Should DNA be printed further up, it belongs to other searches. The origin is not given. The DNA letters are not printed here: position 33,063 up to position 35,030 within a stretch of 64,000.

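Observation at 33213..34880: Orphan, GC-richer purF-like amidophosphoribosyltransferase with a long N-terminal propeptide and Fe-S Cys ligands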

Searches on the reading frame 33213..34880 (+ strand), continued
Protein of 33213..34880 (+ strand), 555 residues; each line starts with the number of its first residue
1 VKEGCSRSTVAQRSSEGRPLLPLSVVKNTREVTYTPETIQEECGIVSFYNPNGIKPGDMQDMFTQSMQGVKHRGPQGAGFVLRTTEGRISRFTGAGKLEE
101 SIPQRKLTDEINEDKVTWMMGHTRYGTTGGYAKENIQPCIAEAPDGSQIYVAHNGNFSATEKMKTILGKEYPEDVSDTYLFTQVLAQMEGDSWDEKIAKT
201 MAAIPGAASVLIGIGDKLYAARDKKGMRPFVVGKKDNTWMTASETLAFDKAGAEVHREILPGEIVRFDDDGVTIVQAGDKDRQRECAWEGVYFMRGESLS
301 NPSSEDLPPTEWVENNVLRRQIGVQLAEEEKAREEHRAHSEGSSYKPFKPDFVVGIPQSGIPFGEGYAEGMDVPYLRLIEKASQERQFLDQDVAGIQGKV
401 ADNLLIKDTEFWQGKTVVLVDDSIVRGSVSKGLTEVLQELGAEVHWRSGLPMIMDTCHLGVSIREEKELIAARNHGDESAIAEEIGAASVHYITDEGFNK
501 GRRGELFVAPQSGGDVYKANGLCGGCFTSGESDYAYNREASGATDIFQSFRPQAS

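Call 54: fold_search(model_id=the predicted structure, library=pdb)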
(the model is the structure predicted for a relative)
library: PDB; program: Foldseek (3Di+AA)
matches with E <= 10: 944; with E <= 0.001: 79
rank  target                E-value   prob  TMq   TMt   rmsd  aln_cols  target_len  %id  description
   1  1ao0_A                2.6e-33  1.00  0.63  0.75   5.0       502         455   27  GLUTAMINE PHOSPHORIBOSYLPYROPHOSPHATE (PRPP) AMIDOTRANSFERASE FROM B. SUBTILIS COMPLEXED WITH ADP AND GMP (released 1997-11-12)
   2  1gph_1                1.1e-32  1.00  0.65  0.76   5.0       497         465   27  STRUCTURE OF THE ALLOSTERIC REGULATORY ENZYME OF PURINE BIOSYNTHESIS (released 1994-07-31)
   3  6lbp_A                1.8e-31  1.00  0.63  0.75   5.3       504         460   27  Structure of the Glutamine Phosphoribosylpyrophosphate Amidotransferase from Arabidopsis thaliana (released 2020-04-29)
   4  1ecb_C                2.5e-30  1.00  0.64  0.72   5.1       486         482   26  ESCHERICHIA COLI GLUTAMINE PHOSPHORIBOSYLPYROPHOSPHATE (PRPP) AMIDOTRANSFERASE COMPLEXED WITH 2 GMP, 1 MG PER SUBUNIT (released 1998-04-15)
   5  1ecf_A                2.7e-30  1.00  0.61  0.68   5.3       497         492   26  ESCHERICHIA COLI GLUTAMINE PHOSPHORIBOSYLPYROPHOSPHATE (PRPP) AMIDOTRANSFERASE (released 1996-11-08)
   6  6czf_B                3.8e-30  1.00  0.63  0.70   6.1       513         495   25  The structure of E. coli PurF in complex with ppGpp-Mg (released 2018-10-10)
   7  8w7d_A                5.4e-30  1.00  0.62  0.72   5.1       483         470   26  Crystal structure of EcPPAT-FR901483 complex (released 2023-12-13)
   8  6czf_D                8.4e-30  1.00  0.63  0.70   6.0       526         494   25  The structure of E. coli PurF in complex with ppGpp-Mg (released 2018-10-10)
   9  1ecb_D                9.4e-30  1.00  0.63  0.73   5.0       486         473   25  ESCHERICHIA COLI GLUTAMINE PHOSPHORIBOSYLPYROPHOSPHATE (PRPP) AMIDOTRANSFERASE COMPLEXED WITH 2 GMP, 1 MG PER SUBUNIT (released 1998-04-15)
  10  1ecb_A                9.4e-30  1.00  0.63  0.73   5.9       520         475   25  ESCHERICHIA COLI GLUTAMINE PHOSPHORIBOSYLPYROPHOSPHATE (PRPP) AMIDOTRANSFERASE COMPLEXED WITH 2 GMP, 1 MG PER SUBUNIT (released 1998-04-15)
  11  6czf_A                1.0e-29  1.00  0.64  0.70   5.2       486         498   26  The structure of E. coli PurF in complex with ppGpp-Mg (released 2018-10-10)
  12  1ecf_B                1.0e-29  1.00  0.63  0.69   5.2       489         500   26  ESCHERICHIA COLI GLUTAMINE PHOSPHORIBOSYLPYROPHOSPHATE (PRPP) AMIDOTRANSFERASE (released 1996-11-08)
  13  8w7d_D                6.2e-29  1.00  0.61  0.71   5.3       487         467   25  Crystal structure of EcPPAT-FR901483 complex (released 2023-12-13)
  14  8w7d_C                6.2e-29  1.00  0.60  0.71   5.1       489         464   26  Crystal structure of EcPPAT-FR901483 complex (released 2023-12-13)
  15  8w7d_B                1.0e-28  1.00  0.61  0.71   5.3       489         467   26  Crystal structure of EcPPAT-FR901483 complex (released 2023-12-13)
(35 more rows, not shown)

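Call 68: find_encoding_contigs(protein=P0004, flank=6000, max_places=2)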
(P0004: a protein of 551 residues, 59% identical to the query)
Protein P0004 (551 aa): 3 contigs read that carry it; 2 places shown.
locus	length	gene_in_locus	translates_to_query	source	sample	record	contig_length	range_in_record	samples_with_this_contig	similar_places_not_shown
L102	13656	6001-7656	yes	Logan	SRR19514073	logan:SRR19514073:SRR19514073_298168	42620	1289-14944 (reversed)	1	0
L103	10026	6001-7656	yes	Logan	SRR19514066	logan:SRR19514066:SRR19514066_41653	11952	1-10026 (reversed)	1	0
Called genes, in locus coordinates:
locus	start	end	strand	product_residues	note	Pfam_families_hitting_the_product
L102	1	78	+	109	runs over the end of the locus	PF01588:tRNA_bind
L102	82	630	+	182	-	PF12917:YfbR-like, PF13023:HD_3, PF01966:HD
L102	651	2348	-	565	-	PF03717:PBP_dimer, PF00905:Transpeptidase, PF13354:Beta-lactamase2 (weak)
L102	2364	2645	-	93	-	-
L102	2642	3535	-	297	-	PF01795:Methyltransf_5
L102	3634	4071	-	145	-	PF02381:MraZ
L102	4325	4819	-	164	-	-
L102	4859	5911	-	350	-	-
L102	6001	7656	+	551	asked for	PF13522:GATase_6 (weak), PF13537:GATase_7 (weak), PF00156:Pribosyltran (weak)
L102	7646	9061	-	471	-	PF28494:GlyRS_ins_1 (weak), PF00587:tRNA-synt_2b, PF03129:HGTP_anticodon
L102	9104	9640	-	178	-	-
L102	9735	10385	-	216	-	PF11967:RecO_N, PF02565:RecO_C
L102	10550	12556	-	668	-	PF13196:DUF4012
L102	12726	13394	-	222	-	PF02397:Bac_transf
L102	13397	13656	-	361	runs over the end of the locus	PF00483:NTP_transferase, PF22640:ManC_GMP_beta-helix (weak)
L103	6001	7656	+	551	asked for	PF13522:GATase_6 (weak), PF13537:GATase_7 (weak), PF00156:Pribosyltran (weak)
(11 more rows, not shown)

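Call 69: find_encoding_contigs(protein=P0007, flank=6000, max_places=2)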
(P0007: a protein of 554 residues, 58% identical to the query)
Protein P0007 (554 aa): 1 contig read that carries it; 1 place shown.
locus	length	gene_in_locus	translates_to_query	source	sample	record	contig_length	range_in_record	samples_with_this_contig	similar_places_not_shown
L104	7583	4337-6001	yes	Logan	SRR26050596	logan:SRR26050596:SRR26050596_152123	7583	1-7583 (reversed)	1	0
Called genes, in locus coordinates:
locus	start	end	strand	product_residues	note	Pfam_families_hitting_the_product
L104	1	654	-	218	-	?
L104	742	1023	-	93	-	-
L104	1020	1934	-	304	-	PF01795:Methyltransf_5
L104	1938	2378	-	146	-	PF02381:MraZ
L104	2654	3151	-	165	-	-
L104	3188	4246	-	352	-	-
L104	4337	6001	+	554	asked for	PF13522:GATase_6, PF13537:GATase_7 (weak), PF00156:Pribosyltran (weak)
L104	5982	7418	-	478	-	PF28494:GlyRS_ins_1 (weak), PF00587:tRNA-synt_2b, PF03129:HGTP_anticodon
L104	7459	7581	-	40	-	?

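Call 75: find_related_loci(query=A6, collection=metagenome_contigs, flank=10000)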
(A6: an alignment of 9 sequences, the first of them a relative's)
Query A6 (555 aa) in metagenome_contigs; peptide patterns used: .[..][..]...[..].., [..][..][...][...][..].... (x = any residue, [..] = any of these).
181 stretches matched a pattern; 45 encode a relative of the query (tblastn E <= 1e-3); 45 distinct loci.
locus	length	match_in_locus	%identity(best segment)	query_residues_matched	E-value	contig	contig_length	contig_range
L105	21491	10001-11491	37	23-528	2e-104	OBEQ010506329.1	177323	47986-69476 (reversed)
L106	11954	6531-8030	38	28-539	8e-104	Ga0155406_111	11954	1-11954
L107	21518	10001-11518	38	37-555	7e-95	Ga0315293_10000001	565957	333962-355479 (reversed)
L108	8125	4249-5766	37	37-555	2e-93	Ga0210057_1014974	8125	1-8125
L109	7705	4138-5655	37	37-555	2e-93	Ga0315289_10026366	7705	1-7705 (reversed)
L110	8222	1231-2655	37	43-528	5e-92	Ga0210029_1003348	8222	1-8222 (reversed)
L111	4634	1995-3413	37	37-520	3e-92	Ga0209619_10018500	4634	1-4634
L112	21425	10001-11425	37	43-528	6e-92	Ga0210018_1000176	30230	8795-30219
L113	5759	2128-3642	35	24-528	2e-89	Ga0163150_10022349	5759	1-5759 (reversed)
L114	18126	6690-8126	36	38-528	6e-89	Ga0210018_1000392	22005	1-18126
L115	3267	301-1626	31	40-528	1e-53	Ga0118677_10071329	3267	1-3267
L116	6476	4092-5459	29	26-528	3e-52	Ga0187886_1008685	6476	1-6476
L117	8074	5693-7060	29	26-528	7e-52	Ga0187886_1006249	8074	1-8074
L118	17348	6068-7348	30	32-494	2e-51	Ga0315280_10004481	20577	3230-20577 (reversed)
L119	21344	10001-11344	30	34-528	3e-51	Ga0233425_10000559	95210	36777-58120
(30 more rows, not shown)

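Call 77: search_protein_families(library=padloc, proteins=[window:33213-34880:+], max_evalue=0.01)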
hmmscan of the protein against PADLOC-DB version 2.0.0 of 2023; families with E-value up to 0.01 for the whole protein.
window:33213-34880:+ (555 aa): 0 families

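Call 78: search_protein_families(library=ncbifam, alignment_id=A2, max_evalue=1e-10)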
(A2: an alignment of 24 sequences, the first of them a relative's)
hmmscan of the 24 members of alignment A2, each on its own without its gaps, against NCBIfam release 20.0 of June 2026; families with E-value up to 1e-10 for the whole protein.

A. member 1, P0001 (555 aa): 3 families
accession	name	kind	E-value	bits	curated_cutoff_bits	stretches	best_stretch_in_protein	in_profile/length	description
TIGR01134.1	purF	equivalog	3.1e-57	194.9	350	1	64-503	17-416/432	amidophosphoribosyltransferase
NF001484.0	PRK00331.1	subfamily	2.9e-15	55.7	381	1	43-285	2-234/601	isomerizing glutamine--fructose-6-phosphate transaminase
TIGR01135.1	glmS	equivalog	4.8e-12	45.2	418.05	1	43-285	1-233/607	glutamine--fructose-6-phosphate transaminase (isomerizing)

B. families by the number of members that match (of 24 scanned): 4 families
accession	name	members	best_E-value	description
TIGR01134.1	purF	24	3.6e-79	amidophosphoribosyltransferase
NF001484.0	PRK00331.1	23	3e-19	isomerizing glutamine--fructose-6-phosphate transaminase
TIGR01135.1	glmS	18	6.9e-17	glutamine--fructose-6-phosphate transaminase (isomerizing)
TIGR01536.1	asn_synth_AEB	6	5.7e-13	asparagine synthase (glutamine-hydrolyzing)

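Call 79: search_protein_families(library=ncbifam, proteins=[P0018, P0017, L015:10001-11464:+, L023:6531-8030:+, P0009, P0006, P0095, P0026], max_evalue=1e-30)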
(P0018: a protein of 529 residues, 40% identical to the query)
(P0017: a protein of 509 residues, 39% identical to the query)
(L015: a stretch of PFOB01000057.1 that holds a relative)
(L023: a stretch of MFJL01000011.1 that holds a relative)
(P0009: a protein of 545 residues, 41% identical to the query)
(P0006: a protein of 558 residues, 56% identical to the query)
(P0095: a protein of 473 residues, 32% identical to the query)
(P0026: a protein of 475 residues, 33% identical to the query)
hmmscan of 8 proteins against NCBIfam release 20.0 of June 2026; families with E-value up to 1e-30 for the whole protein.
P0018 (529 aa): 1 family
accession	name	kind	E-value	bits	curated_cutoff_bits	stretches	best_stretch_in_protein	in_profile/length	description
TIGR01134.1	purF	equivalog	1.4e-76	258.6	350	1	8-448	1-410/432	amidophosphoribosyltransferase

P0017 (509 aa): 1 family
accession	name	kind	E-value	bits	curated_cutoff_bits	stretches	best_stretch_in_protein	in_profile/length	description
TIGR01134.1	purF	equivalog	3.6e-79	267.2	350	1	19-467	1-414/432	amidophosphoribosyltransferase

L015:10001-11464:+ (488 aa): 1 family
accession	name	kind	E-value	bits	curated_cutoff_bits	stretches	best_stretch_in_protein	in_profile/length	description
TIGR01134.1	purF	equivalog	1.2e-74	252.3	350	1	7-453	1-415/432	amidophosphoribosyltransferase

L023:6531-8030:+ (500 aa): 1 family
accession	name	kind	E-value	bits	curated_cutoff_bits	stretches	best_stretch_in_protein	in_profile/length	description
TIGR01134.1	purF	equivalog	1.2e-71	242.4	350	1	16-464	1-414/432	amidophosphoribosyltransferase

P0009 (545 aa): 1 family
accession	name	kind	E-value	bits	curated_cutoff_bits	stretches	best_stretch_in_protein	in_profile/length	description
TIGR01134.1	purF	equivalog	1.9e-56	192.3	350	1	43-497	1-417/432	amidophosphoribosyltransferase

P0006 (558 aa): 1 family
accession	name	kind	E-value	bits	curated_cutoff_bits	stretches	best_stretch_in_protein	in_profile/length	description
TIGR01134.1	purF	equivalog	4.6e-47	161.3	350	1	40-502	1-414/432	amidophosphoribosyltransferase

P0095 (473 aa): 2 families
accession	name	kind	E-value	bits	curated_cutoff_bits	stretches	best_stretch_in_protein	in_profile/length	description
TIGR01134.1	purF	equivalog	7.1e-156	519.9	350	1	11-451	1-432/432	amidophosphoribosyltransferase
NF001484.0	PRK00331.1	subfamily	1e-32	113.3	381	1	11-236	2-225/601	isomerizing glutamine--fructose-6-phosphate transaminase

P0026 (475 aa): 3 families
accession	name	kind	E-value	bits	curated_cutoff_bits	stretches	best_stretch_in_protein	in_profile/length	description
TIGR01134.1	purF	equivalog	2.9e-159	531.1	350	1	9-451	1-432/432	amidophosphoribosyltransferase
TIGR01135.1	glmS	equivalog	3.2e-35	121.7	418.05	1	9-240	1-228/607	glutamine--fructose-6-phosphate transaminase (isomerizing)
NF001484.0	PRK00331.1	subfamily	1.2e-34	119.7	381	1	9-236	2-226/601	isomerizing glutamine--fructose-6-phosphate transaminase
